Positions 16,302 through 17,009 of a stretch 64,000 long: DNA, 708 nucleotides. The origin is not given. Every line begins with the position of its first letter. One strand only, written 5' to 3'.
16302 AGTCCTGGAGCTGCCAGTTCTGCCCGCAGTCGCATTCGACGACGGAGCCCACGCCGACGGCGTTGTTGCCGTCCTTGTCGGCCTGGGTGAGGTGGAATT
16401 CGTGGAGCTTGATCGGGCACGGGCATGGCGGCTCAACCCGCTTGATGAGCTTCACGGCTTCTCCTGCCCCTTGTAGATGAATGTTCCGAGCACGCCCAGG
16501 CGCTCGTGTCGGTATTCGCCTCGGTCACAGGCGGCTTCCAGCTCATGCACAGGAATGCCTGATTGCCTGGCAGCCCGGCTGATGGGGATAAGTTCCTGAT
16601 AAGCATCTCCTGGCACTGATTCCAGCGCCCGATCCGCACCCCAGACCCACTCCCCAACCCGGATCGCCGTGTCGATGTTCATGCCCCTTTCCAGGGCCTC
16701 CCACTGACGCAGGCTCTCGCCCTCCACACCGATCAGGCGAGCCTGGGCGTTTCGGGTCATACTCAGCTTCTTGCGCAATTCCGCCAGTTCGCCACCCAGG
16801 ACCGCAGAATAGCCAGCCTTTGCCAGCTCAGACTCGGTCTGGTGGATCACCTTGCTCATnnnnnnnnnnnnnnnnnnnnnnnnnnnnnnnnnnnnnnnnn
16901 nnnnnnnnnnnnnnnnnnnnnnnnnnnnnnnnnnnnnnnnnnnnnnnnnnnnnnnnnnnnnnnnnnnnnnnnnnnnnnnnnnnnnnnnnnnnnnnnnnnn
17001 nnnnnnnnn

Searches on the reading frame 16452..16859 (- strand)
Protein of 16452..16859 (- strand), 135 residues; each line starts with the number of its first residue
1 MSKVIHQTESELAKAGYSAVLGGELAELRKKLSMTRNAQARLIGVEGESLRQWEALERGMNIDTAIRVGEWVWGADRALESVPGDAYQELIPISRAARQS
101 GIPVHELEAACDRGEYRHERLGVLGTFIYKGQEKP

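Call 83: search_protein_families(library=pfam, max_evalue=0.1, proteins=[window:16452-16859:-])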
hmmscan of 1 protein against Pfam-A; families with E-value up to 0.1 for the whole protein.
window:16452-16859:- (135 aa): 1 family
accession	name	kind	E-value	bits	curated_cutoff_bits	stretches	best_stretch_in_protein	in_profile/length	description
PF13560.12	HTH_31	-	0.023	15.4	27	1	21-55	2-36/64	Helix-turn-helix domain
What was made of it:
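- On XRE (Cro/C1-type) HTH regulator (for the candidate binder 16452-16859): Pfam HTH_31 gives only E 0.023, below the cut-off (call 83).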

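Call 85: find_homologous_proteins(query=window:16452-16859:-, max_evalue=0.001)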
Query window:16452-16859:- (135 aa): 73 proteins with E <= 0.001 among 167 candidates.
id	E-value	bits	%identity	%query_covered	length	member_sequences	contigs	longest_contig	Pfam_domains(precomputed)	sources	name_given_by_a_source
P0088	1.5e-74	266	94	99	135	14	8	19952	-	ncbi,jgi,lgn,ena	-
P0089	6.5e-72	258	90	99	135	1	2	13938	-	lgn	-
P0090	4.7e-70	252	89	98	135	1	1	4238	-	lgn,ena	-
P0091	3.1e-69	249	88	98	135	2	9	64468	-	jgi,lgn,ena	jgi:DNA-binding XRE family transcriptional regulator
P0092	3.0e-64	233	84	96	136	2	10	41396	-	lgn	-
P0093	8.6e-64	232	83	96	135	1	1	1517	-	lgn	-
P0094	2.4e-63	230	84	96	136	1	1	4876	-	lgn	-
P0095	4.5e-61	223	79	96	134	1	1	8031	-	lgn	-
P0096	8.1e-61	222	78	98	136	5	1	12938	-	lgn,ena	-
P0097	9.6e-61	222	78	98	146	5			-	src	-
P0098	2.4e-60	220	77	98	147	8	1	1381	-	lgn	-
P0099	1.2e-59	218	77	98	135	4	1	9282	-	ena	-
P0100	1.5e-59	218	79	98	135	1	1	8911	-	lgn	-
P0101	2.2e-59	217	78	96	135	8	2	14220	-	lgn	-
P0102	3.3e-59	217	74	100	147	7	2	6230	-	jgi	jgi:DNA-binding XRE family transcriptional regulator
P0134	1.4e-38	150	56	96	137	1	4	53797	-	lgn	-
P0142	1.4e-33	134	50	98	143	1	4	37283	-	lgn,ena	-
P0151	1.4e-24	105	41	94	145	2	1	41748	-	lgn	-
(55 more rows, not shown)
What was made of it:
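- On XRE (Cro/C1-type) HTH regulator (for the candidate binder 16452-16859): JGI names homologues XRE-family regulators (call 85).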

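Call 86: find_encoding_contigs(protein=P0151, flank=10000, max_places=1)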
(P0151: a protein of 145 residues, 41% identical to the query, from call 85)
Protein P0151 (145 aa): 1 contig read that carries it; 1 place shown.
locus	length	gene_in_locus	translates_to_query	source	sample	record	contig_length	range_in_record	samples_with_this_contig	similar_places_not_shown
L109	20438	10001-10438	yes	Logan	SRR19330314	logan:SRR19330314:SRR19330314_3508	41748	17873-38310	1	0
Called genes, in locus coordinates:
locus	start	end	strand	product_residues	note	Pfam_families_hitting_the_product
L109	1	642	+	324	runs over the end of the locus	-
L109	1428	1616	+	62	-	-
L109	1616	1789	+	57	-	-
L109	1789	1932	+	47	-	-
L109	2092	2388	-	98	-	PF24146:K1-lyase_C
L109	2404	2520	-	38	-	-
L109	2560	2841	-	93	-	-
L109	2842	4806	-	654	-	-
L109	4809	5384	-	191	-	-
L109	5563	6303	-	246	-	PF04233:Phage_Mu_F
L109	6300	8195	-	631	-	-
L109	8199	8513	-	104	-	PF07098:DUF1360 (faint)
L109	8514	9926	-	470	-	PF03237:Terminase_6N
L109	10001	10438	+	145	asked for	-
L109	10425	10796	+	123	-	-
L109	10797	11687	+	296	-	-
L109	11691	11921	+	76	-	-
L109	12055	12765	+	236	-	-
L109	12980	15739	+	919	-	-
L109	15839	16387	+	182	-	-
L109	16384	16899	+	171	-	-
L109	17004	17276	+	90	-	-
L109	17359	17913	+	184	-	PF22769:DCD, PF22569:DCD_C (weak), PF00692:dUTPase (weak)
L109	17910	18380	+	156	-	-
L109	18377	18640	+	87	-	-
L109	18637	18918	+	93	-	PF24792:DUF7701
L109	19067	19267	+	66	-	-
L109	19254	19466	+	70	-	-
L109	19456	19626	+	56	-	-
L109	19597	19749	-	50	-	-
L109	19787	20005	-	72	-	-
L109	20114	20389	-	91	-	-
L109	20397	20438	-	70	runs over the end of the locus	-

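Call 87: find_encoding_contigs(protein=P0142, flank=10000, max_places=1)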
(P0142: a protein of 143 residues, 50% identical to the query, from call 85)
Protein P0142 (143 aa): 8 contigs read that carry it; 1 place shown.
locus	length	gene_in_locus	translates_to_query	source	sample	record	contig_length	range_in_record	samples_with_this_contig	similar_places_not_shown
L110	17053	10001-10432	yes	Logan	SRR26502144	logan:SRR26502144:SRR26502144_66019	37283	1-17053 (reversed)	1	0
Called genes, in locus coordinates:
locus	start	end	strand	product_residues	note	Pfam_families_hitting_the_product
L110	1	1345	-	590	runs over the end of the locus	-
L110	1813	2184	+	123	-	-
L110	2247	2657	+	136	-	-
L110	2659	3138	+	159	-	-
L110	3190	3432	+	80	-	-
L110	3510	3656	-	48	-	-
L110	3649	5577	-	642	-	-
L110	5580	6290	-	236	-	PF04233:Phage_Mu_F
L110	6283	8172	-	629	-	PF04860:Phage_portal (weak)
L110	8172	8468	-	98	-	PF07098:DUF1360 (faint)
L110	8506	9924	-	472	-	PF03237:Terminase_6N, PF17289:Terminase_6C (weak)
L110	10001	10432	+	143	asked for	-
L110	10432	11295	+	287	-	-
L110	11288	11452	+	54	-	-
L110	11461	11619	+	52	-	-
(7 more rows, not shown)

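Call 88: find_encoding_contigs(protein=P0134, flank=10000, max_places=1)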
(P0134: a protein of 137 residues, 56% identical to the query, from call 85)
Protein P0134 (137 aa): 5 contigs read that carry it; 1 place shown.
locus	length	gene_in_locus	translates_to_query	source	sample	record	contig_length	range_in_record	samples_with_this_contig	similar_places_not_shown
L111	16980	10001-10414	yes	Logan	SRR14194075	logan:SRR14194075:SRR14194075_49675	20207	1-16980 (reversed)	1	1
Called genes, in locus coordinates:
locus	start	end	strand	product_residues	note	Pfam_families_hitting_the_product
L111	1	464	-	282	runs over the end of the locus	-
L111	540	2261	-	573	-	-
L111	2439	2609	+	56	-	-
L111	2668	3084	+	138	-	-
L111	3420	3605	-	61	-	-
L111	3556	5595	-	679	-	-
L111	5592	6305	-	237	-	PF04233:Phage_Mu_F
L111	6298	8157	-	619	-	PF04860:Phage_portal (faint)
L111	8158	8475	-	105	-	-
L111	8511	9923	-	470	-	PF03237:Terminase_6N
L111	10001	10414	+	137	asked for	-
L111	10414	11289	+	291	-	PF12705:PDDEXK_1 (weak)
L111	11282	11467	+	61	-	-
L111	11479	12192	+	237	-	-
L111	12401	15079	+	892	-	PF08706:D5_N, PF19263:DUF5906 (weak)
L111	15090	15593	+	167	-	PF06559:DCD_N (faint), PF22769:DCD, PF22569:DCD_C (weak), PF00692:dUTPase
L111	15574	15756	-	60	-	-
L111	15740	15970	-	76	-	PF13560:HTH_31, PF01381:HTH_3 (weak), PF13443:HTH_26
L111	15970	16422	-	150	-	PF26948:DUF8296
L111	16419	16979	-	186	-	?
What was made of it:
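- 16452..16859 (-): Candidate binder: 135-aa protein with an XRE-type HTH and a C-terminal winged HTH, divergent from terL. Its promoter is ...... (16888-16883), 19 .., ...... (16863-16858). Synteny with terL is kept in L109-L111 (calls 86-88).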

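Call 98: predict_structure(alignment_id=A5)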
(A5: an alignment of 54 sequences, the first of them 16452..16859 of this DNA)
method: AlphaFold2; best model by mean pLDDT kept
length: 135 residues; sequences in the alignment: 54
mean_pLDDT: 89.0   pTM: 0.80
mean pLDDT of the five models: 89.0, 88.8, 87.4, 87.0, 86.3
residues with pLDDT >= 90: 96; 70-90: 27; 50-70: 9; < 50: 3
segments of 3 or more residues with pLDDT < 50: none
pLDDT, mean of each block of 10 residues (from residue 1): 67 97 95 93 96 96 96 91 77 90 93 91 90 57
secondary structure, 60 per line:
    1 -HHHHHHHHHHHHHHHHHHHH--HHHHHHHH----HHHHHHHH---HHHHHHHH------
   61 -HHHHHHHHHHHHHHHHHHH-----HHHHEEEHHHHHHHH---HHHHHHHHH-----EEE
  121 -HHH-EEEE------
elements in order: H2-21 H24-31 H36-43 H47-54 H62-80 H86-89 E90-92 H93-100 H104-112 E118-120 E126-129

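Call 100: fold_search(model_id=the predicted structure, library=pdb)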
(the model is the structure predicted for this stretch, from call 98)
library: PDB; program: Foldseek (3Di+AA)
matches with E <= 10: 476; with E <= 0.001: 0
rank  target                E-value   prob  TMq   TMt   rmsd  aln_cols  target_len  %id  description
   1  8qnl_B                9.5e-03  1.00  0.35  0.41   4.4        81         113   22  Structure of the toxin-antitoxin NatRT complex from Pseudomonas aeruginosa (released 2024-10-02)
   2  8qnl_A                1.1e-02  1.00  0.35  0.37   4.6        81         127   22  Structure of the toxin-antitoxin NatRT complex from Pseudomonas aeruginosa (released 2024-10-02)
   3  5j9i_E                8.0e-02  0.99  0.35  0.63   3.9        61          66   23  Crystal structure of the HigA2 antitoxin C-terminal domain (released 2017-04-05)
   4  8qnq_B                9.0e-02  0.93  0.35  0.40   4.5        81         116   22  Structure of the toxin-antitoxin NatRT complex from Pseudomonas aeruginosa. NatTE29D mutant (released 2024-10-02)
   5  8qnq_A                1.1e-01  0.91  0.35  0.36   4.6        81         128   22  Structure of the toxin-antitoxin NatRT complex from Pseudomonas aeruginosa. NatTE29D mutant (released 2024-10-02)
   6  4yxz                  1.1e-01  0.18  0.18  0.11  14.4       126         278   19  Computationally designed left-handed alpha/alpha toroid with 9 repeats (released 2015-12-16)
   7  5jaa_B                1.4e-01  0.98  0.36  0.47   3.4        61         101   23  Crystal structure of the HigBA2 toxin-antitoxin complex (released 2017-04-05)
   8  7vjo_B                1.4e-01  0.96  0.35  0.39   3.1        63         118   21  Pectobacterium phage ZF40 apo-Aca2 (released 2021-10-20)
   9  5j9i_C                1.6e-01  0.97  0.35  0.62   3.8        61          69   23  Crystal structure of the HigA2 antitoxin C-terminal domain (released 2017-04-05)
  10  7vjo_A                1.6e-01  0.94  0.35  0.39   3.1        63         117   21  Pectobacterium phage ZF40 apo-Aca2 (released 2021-10-20)
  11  7ezy_A                1.6e-01  0.89  0.35  0.37   8.7        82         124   23  anti-CRISPR-associated Aca2 (released 2022-01-12)
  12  5j9i_B                1.7e-01  0.97  0.35  0.64   3.5        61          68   23  Crystal structure of the HigA2 antitoxin C-terminal domain (released 2017-04-05)
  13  5jaa_A                2.3e-01  0.97  0.36  0.46   3.5        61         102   23  Crystal structure of the HigBA2 toxin-antitoxin complex (released 2017-04-05)
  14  5j9i_G                2.3e-01  0.95  0.35  0.64   3.9        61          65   23  Crystal structure of the HigA2 antitoxin C-terminal domain (released 2017-04-05)
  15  7b5j_A                2.3e-01  0.90  0.33  0.38   2.9        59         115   22  Anti-CRISPR associated (Aca) protein, Aca2 (released 2021-06-23)
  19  3jxb_C                2.9e-01  0.97  0.33  0.61   1.8        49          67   26  Crystal structure of the P22 c2 repressor protein in complex with synthetic operator 9C (released 2010-01-19)
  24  3jxb_D                3.3e-01  0.97  0.33  0.64   1.7        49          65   26  Crystal structure of the P22 c2 repressor protein in complex with synthetic operator 9C (released 2010-01-19)
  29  1adr_MODEL_1_A        4.0e-01  0.85  0.27  0.46   5.6        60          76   23  DETERMINATION OF THE NUCLEAR MAGNETIC RESONANCE STRUCTURE OF THE DNA-BINDING DOMAIN OF THE P22 C2 REPRESSOR (1 (released 1994-01-31)
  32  2r1j_L                4.4e-01  0.96  0.33  0.63   1.7        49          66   26  Crystal Structure of the P22 c2 Repressor protein in complex with the synthetic operator 9T (released 2008-04-29)
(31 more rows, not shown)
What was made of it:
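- On XRE (Cro/C1-type) HTH regulator (for the candidate binder 16452-16859): The AF2 model (pLDDT 89) matches NatR, HigA2, Aca2 and P22 c2 with probability 0.9-1.0, best E 0.0095 (calls 98, 100).
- Closest known: Dual regulators of the Cro/C1. Same: The candidate binder has this fold (call 100).
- XRE-type proteins are mostly repressors (call 100).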
